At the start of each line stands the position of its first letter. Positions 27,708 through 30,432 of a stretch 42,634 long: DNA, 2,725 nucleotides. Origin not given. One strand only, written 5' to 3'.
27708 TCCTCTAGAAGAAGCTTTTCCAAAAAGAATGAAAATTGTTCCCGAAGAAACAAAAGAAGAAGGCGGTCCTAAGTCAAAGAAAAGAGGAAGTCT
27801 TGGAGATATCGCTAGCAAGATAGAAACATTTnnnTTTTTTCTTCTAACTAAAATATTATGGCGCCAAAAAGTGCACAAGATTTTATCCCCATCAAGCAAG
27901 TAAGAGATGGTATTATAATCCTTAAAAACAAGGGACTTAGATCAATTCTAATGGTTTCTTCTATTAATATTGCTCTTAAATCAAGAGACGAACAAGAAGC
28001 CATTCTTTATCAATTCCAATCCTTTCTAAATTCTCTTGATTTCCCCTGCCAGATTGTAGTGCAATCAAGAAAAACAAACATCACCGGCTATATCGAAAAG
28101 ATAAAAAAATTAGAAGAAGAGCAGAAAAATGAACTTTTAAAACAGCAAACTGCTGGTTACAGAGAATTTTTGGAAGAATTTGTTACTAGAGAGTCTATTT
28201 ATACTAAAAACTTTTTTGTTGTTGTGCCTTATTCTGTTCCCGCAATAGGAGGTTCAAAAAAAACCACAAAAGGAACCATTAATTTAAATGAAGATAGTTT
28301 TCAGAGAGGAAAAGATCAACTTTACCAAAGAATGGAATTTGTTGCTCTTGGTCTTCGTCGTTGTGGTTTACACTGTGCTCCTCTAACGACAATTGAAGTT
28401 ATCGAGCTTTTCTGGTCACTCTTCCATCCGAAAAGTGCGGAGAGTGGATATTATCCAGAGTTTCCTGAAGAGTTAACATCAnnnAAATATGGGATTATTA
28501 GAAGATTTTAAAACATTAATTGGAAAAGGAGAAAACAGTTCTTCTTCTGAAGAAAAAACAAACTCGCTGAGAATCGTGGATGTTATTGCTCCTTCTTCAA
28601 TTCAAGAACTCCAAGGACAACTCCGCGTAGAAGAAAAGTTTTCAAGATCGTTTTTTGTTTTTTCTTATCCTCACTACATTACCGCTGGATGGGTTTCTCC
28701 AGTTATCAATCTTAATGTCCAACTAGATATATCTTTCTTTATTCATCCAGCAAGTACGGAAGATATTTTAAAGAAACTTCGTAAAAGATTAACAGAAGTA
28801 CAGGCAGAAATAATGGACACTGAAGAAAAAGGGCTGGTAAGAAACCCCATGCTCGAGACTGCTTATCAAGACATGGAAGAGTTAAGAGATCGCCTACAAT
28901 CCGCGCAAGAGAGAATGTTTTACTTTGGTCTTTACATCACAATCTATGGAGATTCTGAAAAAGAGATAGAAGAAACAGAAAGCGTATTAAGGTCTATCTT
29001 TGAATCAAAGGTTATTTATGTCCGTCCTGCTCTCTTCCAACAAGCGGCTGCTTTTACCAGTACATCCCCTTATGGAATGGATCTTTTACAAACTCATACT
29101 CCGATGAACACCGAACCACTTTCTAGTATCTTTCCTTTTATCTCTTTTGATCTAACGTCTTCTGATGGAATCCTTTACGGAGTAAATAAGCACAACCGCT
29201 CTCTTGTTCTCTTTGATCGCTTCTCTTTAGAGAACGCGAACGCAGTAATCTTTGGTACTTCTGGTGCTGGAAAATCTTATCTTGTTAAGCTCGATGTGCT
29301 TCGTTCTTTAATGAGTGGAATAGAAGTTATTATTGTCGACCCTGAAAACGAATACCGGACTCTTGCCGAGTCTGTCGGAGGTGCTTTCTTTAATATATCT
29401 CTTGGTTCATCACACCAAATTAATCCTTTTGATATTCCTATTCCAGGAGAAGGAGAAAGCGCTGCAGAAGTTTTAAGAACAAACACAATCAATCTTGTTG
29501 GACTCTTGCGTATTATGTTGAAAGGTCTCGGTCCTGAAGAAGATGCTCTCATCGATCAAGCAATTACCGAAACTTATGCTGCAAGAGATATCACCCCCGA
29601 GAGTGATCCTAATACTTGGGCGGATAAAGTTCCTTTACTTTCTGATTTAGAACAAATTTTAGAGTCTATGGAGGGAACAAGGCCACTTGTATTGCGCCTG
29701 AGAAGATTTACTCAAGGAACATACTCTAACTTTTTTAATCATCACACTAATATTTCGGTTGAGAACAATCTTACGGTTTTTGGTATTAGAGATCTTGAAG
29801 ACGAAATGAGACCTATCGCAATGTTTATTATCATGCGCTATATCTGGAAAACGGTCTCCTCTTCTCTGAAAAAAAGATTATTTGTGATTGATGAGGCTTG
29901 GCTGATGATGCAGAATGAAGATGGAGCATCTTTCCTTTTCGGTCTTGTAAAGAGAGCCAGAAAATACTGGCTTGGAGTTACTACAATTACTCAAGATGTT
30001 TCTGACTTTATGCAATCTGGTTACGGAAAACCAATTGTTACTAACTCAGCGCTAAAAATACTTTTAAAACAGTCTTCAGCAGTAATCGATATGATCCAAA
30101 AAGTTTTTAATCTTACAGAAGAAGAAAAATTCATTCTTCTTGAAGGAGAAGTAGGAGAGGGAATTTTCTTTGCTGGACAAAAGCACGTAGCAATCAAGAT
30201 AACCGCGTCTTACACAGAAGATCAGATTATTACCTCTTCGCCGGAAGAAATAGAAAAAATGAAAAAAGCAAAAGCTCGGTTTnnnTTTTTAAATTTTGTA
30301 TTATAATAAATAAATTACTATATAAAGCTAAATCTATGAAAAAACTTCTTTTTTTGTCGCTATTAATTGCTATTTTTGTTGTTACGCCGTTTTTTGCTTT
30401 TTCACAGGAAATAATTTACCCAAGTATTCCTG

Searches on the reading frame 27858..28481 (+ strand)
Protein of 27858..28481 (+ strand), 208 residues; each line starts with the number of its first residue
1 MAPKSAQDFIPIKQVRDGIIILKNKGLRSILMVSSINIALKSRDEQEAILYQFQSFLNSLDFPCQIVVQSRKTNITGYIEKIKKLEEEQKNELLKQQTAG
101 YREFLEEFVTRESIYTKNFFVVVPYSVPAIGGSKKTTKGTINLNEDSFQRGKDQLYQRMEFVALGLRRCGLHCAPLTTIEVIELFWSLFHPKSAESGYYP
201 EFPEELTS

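Call 5: search_protein_families(library=pfam, proteins=[window:27858-28481:+], max_evalue=0.01)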
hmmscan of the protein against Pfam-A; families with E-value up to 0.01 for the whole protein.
window:27858-28481:+ (208 aa): 1 family
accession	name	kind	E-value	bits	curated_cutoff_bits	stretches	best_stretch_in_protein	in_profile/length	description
PF11130.14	TraC_F_IV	-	0.0068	15.9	28.1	1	63-194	57-175/375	TraC protein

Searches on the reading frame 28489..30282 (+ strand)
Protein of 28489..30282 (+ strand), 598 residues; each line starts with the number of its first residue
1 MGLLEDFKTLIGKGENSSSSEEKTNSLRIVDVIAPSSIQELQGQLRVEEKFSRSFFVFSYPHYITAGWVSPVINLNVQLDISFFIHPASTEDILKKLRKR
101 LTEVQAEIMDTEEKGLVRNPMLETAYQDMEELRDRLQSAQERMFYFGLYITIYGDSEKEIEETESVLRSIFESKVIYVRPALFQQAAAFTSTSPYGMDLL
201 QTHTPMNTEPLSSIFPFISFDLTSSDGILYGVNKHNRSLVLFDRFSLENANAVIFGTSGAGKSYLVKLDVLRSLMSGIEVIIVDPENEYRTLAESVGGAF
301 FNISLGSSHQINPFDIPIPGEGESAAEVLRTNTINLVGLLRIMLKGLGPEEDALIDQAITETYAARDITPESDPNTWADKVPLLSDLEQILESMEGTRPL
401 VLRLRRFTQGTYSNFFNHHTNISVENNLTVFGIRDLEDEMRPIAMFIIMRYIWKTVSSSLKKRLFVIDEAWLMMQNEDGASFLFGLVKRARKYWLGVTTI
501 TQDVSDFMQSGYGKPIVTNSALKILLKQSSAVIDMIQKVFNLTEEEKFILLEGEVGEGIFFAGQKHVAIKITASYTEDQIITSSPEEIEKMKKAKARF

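Call 5: search_protein_families(library=pfam, proteins=[window:28489-30282:+], max_evalue=0.01)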
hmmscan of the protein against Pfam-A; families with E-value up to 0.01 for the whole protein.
window:28489-30282:+ (598 aa): 3 families
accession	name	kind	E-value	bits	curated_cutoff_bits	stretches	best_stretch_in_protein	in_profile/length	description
PF19044.6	P-loop_TraG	-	6.1e-26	91.5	25.8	1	247-551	27-343/413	TraG P-loop domain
PF12846.13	AAA_10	-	7.4e-14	52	27.5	2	248-292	20-64/362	AAA-like domain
PF01935.23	DUF87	-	7.4e-08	33.2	23.2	1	254-316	28-92/220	Helicase HerA, central domain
